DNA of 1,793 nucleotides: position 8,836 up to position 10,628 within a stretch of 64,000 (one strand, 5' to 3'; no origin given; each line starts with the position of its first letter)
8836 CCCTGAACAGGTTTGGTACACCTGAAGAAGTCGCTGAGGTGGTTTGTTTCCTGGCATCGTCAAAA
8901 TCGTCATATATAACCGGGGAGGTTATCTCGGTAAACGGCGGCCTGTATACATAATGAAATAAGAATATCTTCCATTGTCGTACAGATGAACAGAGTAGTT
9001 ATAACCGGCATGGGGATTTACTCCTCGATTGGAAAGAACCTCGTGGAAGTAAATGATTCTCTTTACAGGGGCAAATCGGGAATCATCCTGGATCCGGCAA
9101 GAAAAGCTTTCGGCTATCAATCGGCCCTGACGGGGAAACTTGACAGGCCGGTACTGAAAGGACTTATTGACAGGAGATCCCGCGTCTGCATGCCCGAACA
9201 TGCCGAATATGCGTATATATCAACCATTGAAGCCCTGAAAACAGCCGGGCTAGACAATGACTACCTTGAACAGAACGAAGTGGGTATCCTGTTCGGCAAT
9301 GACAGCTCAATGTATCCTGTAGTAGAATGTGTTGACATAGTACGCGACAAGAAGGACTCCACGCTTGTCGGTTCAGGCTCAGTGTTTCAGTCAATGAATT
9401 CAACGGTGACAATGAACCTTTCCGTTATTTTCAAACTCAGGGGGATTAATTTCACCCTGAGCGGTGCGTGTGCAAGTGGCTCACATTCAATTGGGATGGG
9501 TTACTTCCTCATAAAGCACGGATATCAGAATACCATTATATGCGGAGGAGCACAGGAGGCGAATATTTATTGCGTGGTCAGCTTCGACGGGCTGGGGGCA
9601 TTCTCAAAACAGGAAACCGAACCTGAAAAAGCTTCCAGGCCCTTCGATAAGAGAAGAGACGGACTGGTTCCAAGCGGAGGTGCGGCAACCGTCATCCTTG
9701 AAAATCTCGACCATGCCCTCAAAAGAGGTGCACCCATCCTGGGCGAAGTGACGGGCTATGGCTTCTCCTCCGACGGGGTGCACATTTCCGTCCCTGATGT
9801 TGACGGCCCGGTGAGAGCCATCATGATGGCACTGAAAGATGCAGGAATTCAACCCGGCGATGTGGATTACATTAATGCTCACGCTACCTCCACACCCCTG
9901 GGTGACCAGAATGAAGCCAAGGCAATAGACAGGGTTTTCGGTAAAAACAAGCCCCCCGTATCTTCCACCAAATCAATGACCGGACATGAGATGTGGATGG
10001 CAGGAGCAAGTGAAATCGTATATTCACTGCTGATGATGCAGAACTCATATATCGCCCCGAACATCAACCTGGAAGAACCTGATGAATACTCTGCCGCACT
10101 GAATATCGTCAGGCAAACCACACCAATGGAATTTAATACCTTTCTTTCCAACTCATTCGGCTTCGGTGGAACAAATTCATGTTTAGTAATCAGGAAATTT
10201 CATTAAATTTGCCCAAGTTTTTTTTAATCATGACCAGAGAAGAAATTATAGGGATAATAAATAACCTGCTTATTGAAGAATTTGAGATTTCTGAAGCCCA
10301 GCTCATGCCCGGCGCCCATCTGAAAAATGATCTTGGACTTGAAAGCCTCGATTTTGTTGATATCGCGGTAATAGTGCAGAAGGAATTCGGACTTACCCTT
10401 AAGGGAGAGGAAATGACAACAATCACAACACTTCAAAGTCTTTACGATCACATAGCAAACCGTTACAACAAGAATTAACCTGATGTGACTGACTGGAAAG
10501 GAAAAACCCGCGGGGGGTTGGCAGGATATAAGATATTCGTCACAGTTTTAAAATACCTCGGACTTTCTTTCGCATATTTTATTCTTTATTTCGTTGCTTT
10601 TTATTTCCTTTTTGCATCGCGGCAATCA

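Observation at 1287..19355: Aryl-polyene/flexirubin-type cluster with an ammonia-lyase but no recognisable starter ligase, thioesterase, LolA-like or dialkylresorcinol genes in view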

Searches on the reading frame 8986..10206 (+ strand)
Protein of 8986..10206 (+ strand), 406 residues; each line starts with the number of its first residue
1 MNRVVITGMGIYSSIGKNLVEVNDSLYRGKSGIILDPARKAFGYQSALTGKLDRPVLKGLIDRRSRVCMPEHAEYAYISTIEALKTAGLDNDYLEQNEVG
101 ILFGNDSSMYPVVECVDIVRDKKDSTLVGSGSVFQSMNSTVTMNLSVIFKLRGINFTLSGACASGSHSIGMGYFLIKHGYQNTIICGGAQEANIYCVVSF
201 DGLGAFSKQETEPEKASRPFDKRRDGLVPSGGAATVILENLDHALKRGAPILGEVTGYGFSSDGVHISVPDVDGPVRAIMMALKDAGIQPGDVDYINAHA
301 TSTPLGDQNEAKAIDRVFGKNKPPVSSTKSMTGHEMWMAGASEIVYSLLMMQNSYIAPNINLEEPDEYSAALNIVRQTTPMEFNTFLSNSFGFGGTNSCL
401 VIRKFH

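Call 3: search_protein_families(library=pfam, proteins=[window:8986-10206:+], max_evalue=0.01)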
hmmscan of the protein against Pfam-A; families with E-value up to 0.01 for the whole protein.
window:8986-10206:+ (406 aa): 4 families
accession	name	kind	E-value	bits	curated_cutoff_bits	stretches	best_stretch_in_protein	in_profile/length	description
PF02801.28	Ketoacyl-synt_C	-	6.9e-33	113.6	20.8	1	252-363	1-119/119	Beta-ketoacyl synthase, C-terminal domain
PF00109.32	ketoacyl-synt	-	6.1e-30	105.1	20.8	1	1-244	1-252/252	Beta-ketoacyl synthase, N-terminal domain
PF16197.11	KAsynt_C_assoc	-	0.0036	18.1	33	1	371-404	12-45/111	Ketoacyl-synthetase C-terminal extension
PF18831.7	LRR_11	-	0.0094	16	29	0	133-150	3-20/29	Leucine-rich repeat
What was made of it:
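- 8986..10206 (+): FlxC: KAS-I-like ketosynthase with a Cys162/His299/His334 triad. Pfam ketoacyl-synt N and C domains (call 3).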

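Call 8: find_encoding_contigs(protein=window:8986-10206:+, flank=10000, max_places=6)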
Protein window:8986-10206:+ (406 aa): 24 contigs read that carry it; 2 places shown.
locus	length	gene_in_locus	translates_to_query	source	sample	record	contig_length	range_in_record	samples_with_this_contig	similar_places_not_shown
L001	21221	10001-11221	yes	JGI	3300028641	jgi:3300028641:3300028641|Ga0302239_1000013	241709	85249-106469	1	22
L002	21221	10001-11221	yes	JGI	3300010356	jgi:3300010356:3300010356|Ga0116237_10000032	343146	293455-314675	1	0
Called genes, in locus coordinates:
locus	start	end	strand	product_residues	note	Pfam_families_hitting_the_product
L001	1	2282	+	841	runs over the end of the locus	PF13620:CarboxypepD_reg, PF13715:CarbopepD_reg_2, PF18939:DUF5686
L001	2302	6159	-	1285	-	PF03176:MMPL, PF01553:Acyltransferase, PF00891:Methyltransf_2 (weak), PF08241:Methyltransf_11, PF08242:Methyltransf_12, PF13489:Methyltransf_23, PF13649:Methyltransf_25, PF13847:Methyltransf_31, +1 more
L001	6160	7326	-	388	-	PF00535:Glycos_transf_2, PF09835:DUF2062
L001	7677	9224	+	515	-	PF00221:Lyase_aromatic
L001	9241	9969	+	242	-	PF00106:adh_short, PF08659:KR, PF13561:adh_short_C2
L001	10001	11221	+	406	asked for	PF00109:ketoacyl-synt, PF02801:Ketoacyl-synt_C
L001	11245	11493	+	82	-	PF00550:PP-binding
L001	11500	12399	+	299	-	PF03279:Lip_A_acyltrans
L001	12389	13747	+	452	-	PF02310:B12-binding, PF04055:Radical_SAM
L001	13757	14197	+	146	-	PF22817:ApeP-like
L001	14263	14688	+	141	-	-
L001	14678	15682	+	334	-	PF14399:BtrH_N, PF16169:DUF4872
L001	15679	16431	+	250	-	PF00005:ABC_tran, PF13304:AAA_21 (weak)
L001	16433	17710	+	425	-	PF12679:ABC2_membrane_2, PF12698:ABC2_membrane_3, PF01061:ABC2_membrane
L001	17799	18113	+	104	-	PF00550:PP-binding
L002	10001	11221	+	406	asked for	PF00109:ketoacyl-synt, PF02801:Ketoacyl-synt_C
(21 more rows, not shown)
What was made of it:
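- Checked: DarH is 13663-14667, the ABC ATPase is 14664-15416, and DarD starts at 17098 (gene calls in call 8).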

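Call 12: search_protein_families(library=ncbifam, proteins=[window:8986-10206:+], max_evalue=0.001)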
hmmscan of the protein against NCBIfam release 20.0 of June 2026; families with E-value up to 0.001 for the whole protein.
window:8986-10206:+ (406 aa): 24 families
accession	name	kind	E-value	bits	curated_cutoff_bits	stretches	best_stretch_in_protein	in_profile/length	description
NF005935.0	PRK07967.1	equivalog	8.3e-121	403.6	630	1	1-405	1-404/406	beta-ketoacyl-ACP synthase I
TIGR03150.1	fabF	equivalog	4e-104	348.5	493.75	1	2-403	1-407/407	beta-ketoacyl-ACP synthase II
NF005589.0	PRK07314.1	subfamily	2.2e-100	336.3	387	1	1-405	3-412/413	beta-ketoacyl-ACP synthase II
NF006587.0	PRK09116.1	equivalog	7e-92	308.3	470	1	1-405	1-407/408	beta-ketoacyl-ACP synthase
NF004970.0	PRK06333.1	subfamily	9.3e-86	288.3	525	1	1-406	3-423/424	beta-ketoacyl-ACP synthase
NF006274.0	PRK08439.1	equivalog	2.8e-76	256.9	621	1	1-404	1-405/406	beta-ketoacyl-ACP synthase II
NF005076.0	PRK06501.1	equivalog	4.3e-72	243.3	629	1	4-403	13-421/425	beta-ketoacyl-ACP synthase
NF005490.0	PRK07103.1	equivalog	1.1e-70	238.7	445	1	1-404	3-412/414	polyketide beta-ketoacyl:acyl carrier protein synthase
NF006434.0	PRK08722.1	equivalog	1.1e-69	235.4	759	1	2-405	4-414/414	beta-ketoacyl-ACP synthase II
NF004618.0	PRK05952.1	equivalog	1e-60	205.7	455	1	3-404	3-382/384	beta-ketoacyl-ACP synthase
NF006618.0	PRK09185.1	subfamily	1.7e-60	205.1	407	1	1-403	2-391/394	beta-ketoacyl-ACP synthase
NF005916.1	PRK07910.1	equivalog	1e-56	192.7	560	1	3-402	13-415/418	KasA/KasB family beta-ketoacyl-ACP synthase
NF058662.1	cispenta_AmcF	equivalog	2.8e-51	174.7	325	1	156-403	123-368/369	cispentacin biosynthesis acyltransferase subunit AmcF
NF040607.1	mycolic_Pks13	equivalog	3.4e-36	124.2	2100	1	80-405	196-526/1680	polyketide synthase Pks13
NF045894.1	PKS_plus_SDR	equivalog_domain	2.3e-31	108.4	1740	1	81-402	99-424/1515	type I polyketide synthase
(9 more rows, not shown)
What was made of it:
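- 8986..10206 (+): It falls below the FabB and FabF equivalog cutoffs (call 12).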

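Call 41: find_related_loci(query=A1, collection=metagenome_contigs, flank=10000)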
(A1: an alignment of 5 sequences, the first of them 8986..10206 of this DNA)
Query A1 (406 aa) in metagenome_contigs; peptide patterns used: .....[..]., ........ (x = any residue, [..] = any of these).
600 stretches matched a pattern (row limit reached: there are more); 576 encode a relative of the query (tblastn E <= 1e-3); the best 80 are kept; 80 distinct loci.
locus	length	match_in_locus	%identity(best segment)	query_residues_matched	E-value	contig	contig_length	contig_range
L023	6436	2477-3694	79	1-406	0e+0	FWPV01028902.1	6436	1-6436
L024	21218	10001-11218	77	1-406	0e+0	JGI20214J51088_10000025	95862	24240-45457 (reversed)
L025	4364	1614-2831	74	1-406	0e+0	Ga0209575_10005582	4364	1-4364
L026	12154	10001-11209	74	3-405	0e+0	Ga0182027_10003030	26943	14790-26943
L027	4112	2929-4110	73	1-394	0e+0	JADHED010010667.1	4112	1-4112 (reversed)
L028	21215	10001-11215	71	1-405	0e+0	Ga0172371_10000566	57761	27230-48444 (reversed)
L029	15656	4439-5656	71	1-406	0e+0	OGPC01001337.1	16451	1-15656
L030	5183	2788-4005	71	1-406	0e+0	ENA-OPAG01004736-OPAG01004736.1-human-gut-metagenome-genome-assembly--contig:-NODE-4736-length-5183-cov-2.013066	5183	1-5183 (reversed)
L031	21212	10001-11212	69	1-404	0e+0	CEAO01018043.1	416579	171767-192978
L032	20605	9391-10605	69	1-405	0e+0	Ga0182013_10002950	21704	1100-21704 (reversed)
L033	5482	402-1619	69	1-406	0e+0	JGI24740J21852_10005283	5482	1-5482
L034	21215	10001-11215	70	1-405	0e+0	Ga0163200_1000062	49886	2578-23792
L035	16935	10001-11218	70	1-406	0e+0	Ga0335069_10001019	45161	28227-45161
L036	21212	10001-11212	69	1-404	0e+0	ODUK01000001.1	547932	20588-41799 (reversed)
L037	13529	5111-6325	70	1-405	0e+0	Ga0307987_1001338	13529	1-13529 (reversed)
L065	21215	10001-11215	68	1-405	0e+0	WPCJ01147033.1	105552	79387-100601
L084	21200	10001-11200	66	1-400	0e+0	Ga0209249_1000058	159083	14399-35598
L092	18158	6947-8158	66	3-406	0e+0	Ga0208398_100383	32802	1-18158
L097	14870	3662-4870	66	3-405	0e+0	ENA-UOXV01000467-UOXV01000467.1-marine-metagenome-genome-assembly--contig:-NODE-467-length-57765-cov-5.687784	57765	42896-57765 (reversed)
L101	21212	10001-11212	66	1-404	0e+0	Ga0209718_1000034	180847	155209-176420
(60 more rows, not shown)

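Call 44: search_protein_families(library=ncbifam, proteins=[L092:9722-10627:+, L092:10634-11767:+, L097:6029-6940:+, L097:6970-8106:+, L031:12392-13477:+, L084:12386-13453:+, L029:6824-7945:+, L065:12451-13542:+, L037:8563-9636:+, L101:12515-13609:+], max_evalue=0.00001)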
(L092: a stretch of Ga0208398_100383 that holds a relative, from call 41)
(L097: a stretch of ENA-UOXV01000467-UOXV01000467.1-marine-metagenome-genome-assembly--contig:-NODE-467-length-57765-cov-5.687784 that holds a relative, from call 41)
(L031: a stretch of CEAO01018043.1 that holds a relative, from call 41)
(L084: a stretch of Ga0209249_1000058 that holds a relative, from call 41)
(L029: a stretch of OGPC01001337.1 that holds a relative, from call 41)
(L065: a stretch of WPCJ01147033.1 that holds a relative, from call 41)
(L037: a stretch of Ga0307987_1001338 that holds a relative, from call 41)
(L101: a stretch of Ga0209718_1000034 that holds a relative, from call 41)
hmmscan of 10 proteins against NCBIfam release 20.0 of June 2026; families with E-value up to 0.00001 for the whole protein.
L092:9722-10627:+ (301 aa): 0 families

L092:10634-11767:+ (377 aa): 8 families
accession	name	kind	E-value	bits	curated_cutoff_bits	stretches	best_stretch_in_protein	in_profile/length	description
NF053539.1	resorcinol_DarB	exception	7.2e-201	667.1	550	1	3-377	2-377/377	dialkylresorcinol biosynthesis protein DarB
NF005293.2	PRK06816.1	subfamily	7.9e-177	588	450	1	4-377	1-378/378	StlD/DarB family beta-ketosynthase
NF006829.0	PRK09352.1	subfamily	8.9e-27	93.9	249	2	189-372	158-317/322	beta-ketoacyl-ACP synthase 3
TIGR00747.1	fabH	subfamily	1.8e-21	76.5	292.1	2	274-363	226-310/322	beta-ketoacyl-ACP synthase III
NF005541.0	PRK07204.1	equivalog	4e-13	49.4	402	1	4-360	5-314/329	beta-ketoacyl-ACP synthase III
NF004623.0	PRK05963.1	equivalog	5.1e-12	45.7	437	1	245-366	204-319/328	beta-ketoacyl-ACP synthase III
NF006720.0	PRK09258.1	equivalog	1e-10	41.4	285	1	4-359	6-322/338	3-oxoacyl-ACP synthase III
NF009519.0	PRK12880.1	equivalog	2.6e-08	33.6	436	0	38-128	36-125/353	beta-ketoacyl-ACP synthase III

L097:6029-6940:+ (303 aa): 0 families

L097:6970-8106:+ (378 aa): 10 families
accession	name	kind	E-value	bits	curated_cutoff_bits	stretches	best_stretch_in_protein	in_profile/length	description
NF053539.1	resorcinol_DarB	exception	5.8e-166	552.2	550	1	4-378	2-377/377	dialkylresorcinol biosynthesis protein DarB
NF005293.2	PRK06816.1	subfamily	5.5e-161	535.8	450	1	5-378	1-378/378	StlD/DarB family beta-ketosynthase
NF006829.0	PRK09352.1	subfamily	1.3e-27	96.7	249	2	189-361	157-306/322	beta-ketoacyl-ACP synthase 3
TIGR00747.1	fabH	subfamily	1e-23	83.9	292.1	2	190-360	156-306/322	beta-ketoacyl-ACP synthase III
NF006720.0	PRK09258.1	equivalog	1.6e-19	70.5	285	1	4-359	5-321/338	3-oxoacyl-ACP synthase III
NF005541.0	PRK07204.1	equivalog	4e-17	62.6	402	2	1-156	1-146/329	beta-ketoacyl-ACP synthase III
NF004623.0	PRK05963.1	equivalog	1.4e-15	57.4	437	1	7-135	8-125/328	beta-ketoacyl-ACP synthase III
NF009519.0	PRK12880.1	equivalog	1.7e-08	34.2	436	0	18-132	18-129/353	beta-ketoacyl-ACP synthase III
TIGR01930.1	AcCoA-C-Actrans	subfamily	1.5e-06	27.4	240.55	1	67-163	23-121/385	acetyl-CoA C-acyltransferase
TIGR03150.1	fabF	equivalog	8.1e-06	24.8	493.75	0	118-205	154-243/407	beta-ketoacyl-ACP synthase II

L031:12392-13477:+ (361 aa): 3 families
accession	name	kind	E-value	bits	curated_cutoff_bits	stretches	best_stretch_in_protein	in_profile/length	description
NF053543.1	FlxJ_fam_MTase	equivalog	2.1e-193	642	560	1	9-359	1-351/352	FlxJ family methyltransferase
NF043040.1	corrin_prot_MT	hypoth_equivalog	7.9e-11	41.8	180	1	186-349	42-205/216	corrinoid protein-associated methyltransferase CpaM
TIGR02716.1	C20_methyl_CrtF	equivalog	3.1e-09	36.3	276.1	1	186-298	150-259/306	bacteriochlorophyllide d C-20 methyltransferase BchU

L084:12386-13453:+ (355 aa): 4 families
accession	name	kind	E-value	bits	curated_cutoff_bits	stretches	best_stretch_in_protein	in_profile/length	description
NF053543.1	FlxJ_fam_MTase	equivalog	8e-158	524.9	560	1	4-354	2-352/352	FlxJ family methyltransferase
TIGR02716.1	C20_methyl_CrtF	equivalog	4.7e-10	39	276.1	1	33-294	8-261/306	bacteriochlorophyllide d C-20 methyltransferase BchU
TIGR03533.1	L3_gln_methyl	equivalog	1.8e-06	27.5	229.7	1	172-237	114-180/284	50S ribosomal protein L3 N(5)-glutamine methyltransferase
TIGR00536.1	hemK_fam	subfamily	7.5e-06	25.2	115.5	0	178-241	112-177/286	HemK family protein methyltransferase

L029:6824-7945:+ (373 aa): 3 families
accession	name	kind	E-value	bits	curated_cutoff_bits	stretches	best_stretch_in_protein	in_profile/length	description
NF053543.1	FlxJ_fam_MTase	equivalog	7.6e-191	633.5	560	1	22-371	2-351/352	FlxJ family methyltransferase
NF043040.1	corrin_prot_MT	hypoth_equivalog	1.3e-10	41.1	180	1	193-363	37-207/216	corrinoid protein-associated methyltransferase CpaM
TIGR02716.1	C20_methyl_CrtF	equivalog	1.6e-06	27.5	276.1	1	198-331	150-283/306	bacteriochlorophyllide d C-20 methyltransferase BchU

L065:12451-13542:+ (363 aa): 2 families
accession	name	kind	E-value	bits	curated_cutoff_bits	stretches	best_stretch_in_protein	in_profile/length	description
NF053543.1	FlxJ_fam_MTase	equivalog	1.4e-184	613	560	1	10-360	2-352/352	FlxJ family methyltransferase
TIGR02716.1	C20_methyl_CrtF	equivalog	1.2e-09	37.7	276.1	1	41-294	10-255/306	bacteriochlorophyllide d C-20 methyltransferase BchU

L037:8563-9636:+ (357 aa): 3 families
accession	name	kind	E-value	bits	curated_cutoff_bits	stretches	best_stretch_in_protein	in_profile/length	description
NF053543.1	FlxJ_fam_MTase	equivalog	3.7e-156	519.5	560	1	4-355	2-352/352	FlxJ family methyltransferase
TIGR02716.1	C20_methyl_CrtF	equivalog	2.9e-18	66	276.1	1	28-304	3-270/306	bacteriochlorophyllide d C-20 methyltransferase BchU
NF043040.1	corrin_prot_MT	hypoth_equivalog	5.5e-11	42.3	180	1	181-352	42-213/216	corrinoid protein-associated methyltransferase CpaM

L101:12515-13609:+ (364 aa): 3 families
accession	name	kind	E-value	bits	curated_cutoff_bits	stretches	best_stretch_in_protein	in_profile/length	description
NF053543.1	FlxJ_fam_MTase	equivalog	1.3e-186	619.7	560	1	13-362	2-351/352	FlxJ family methyltransferase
NF043040.1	corrin_prot_MT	hypoth_equivalog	1.8e-11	43.9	180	1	188-351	41-204/216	corrinoid protein-associated methyltransferase CpaM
TIGR02716.1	C20_methyl_CrtF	equivalog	6.1e-11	41.9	276.1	1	45-301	11-259/306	bacteriochlorophyllide d C-20 methyltransferase BchU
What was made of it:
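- Tried and rejected: I kept it only as a minority reading once the slot was also seen to hold FlxJ in many loci (call 44), and because a B12-rSAM cannot plausibly replace a KAS-III condensation.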

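Call 63: search_protein_families(library=pfam, proteins=[L092:9722-10627:+], max_evalue=1)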
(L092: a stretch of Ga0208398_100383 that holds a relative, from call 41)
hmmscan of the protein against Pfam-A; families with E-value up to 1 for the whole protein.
L092:9722-10627:+ (301 aa): 2 families
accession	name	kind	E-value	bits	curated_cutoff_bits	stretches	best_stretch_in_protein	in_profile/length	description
PF12682.12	Flavodoxin_4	-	0.019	14.9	24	1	3-107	1-100/155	Flavodoxin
PF22390.1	LntA_helical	-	0.038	14.6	26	1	210-249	50-89/133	LntA, four-helical up-and-down bundle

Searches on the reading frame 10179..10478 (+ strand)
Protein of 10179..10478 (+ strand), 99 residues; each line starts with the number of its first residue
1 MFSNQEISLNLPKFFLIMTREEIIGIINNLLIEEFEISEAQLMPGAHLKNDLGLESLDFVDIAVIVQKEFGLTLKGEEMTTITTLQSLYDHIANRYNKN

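Call 3: search_protein_families(library=pfam, proteins=[window:10179-10478:+], max_evalue=0.01)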
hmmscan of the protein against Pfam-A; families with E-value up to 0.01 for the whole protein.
window:10179-10478:+ (99 aa): 2 families
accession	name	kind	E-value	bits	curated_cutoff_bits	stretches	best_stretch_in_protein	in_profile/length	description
PF00550.31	PP-binding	-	5.6e-09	36.6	20.8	1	29-92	5-67/67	Phosphopantetheine attachment site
PF23297.2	ACP_SdgA_C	-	0.0036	17.8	27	1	21-99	9-86/95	Highly reducing polyketide synthase sdgA, C-terminal ACP domain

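Call 12: search_protein_families(library=ncbifam, proteins=[window:10230-10478:+], max_evalue=0.001)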
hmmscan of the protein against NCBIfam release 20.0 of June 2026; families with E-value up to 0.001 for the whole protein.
window:10230-10478:+ (82 aa): 14 families
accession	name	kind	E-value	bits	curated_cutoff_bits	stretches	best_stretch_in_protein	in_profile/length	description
NF003757.0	PRK05350.1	equivalog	5.7e-14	52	65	1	1-77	2-78/83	acyl carrier protein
NF002148.0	PRK00982.1-2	subfamily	1.1e-12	47.6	71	1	4-78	3-77/79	acyl carrier protein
TIGR00517.1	acyl_carrier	equivalog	1.5e-10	40.8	70.45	1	4-78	2-76/77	acyl carrier protein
NF009104.0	PRK12449.1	equivalog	2.4e-10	40.2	70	1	1-79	1-79/80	acyl carrier protein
NF002150.0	PRK00982.1-4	subfamily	3.4e-10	40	66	1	1-78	1-78/80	acyl carrier protein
NF002149.0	PRK00982.1-3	equivalog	1.3e-09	37.9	106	1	10-78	8-76/78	acyl carrier protein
NF005079.0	PRK06508.1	equivalog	3.8e-09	36.8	83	1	11-63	9-61/93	acyl carrier protein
NF002151.0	PRK00982.1-5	equivalog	2e-08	34.2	92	1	5-77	3-75/78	acyl carrier protein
NF006617.0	PRK09184.1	subfamily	4.7e-08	33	70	1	10-78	18-93/96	phosphopantetheine-binding protein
NF058660.1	cispen_ACP_AmcB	equivalog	6.4e-08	32.7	80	1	9-76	5-76/80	cispentacin biosynthesis acyl carrier protein AmcB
NF002147.0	PRK00982.1-1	equivalog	4.3e-07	29.7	84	1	1-77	3-79/83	acyl carrier protein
NF040636.1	AcpM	exception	1.2e-06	28.5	146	1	2-75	2-75/93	meromycolate extension acyl carrier protein AcpM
NF004533.0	PRK05883.1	equivalog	2.3e-06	27.3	72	1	10-81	28-99/100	acyl carrier protein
NF006031.0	PRK08172.1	equivalog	2.6e-05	24.8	76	1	23-70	22-69/82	acyl carrier protein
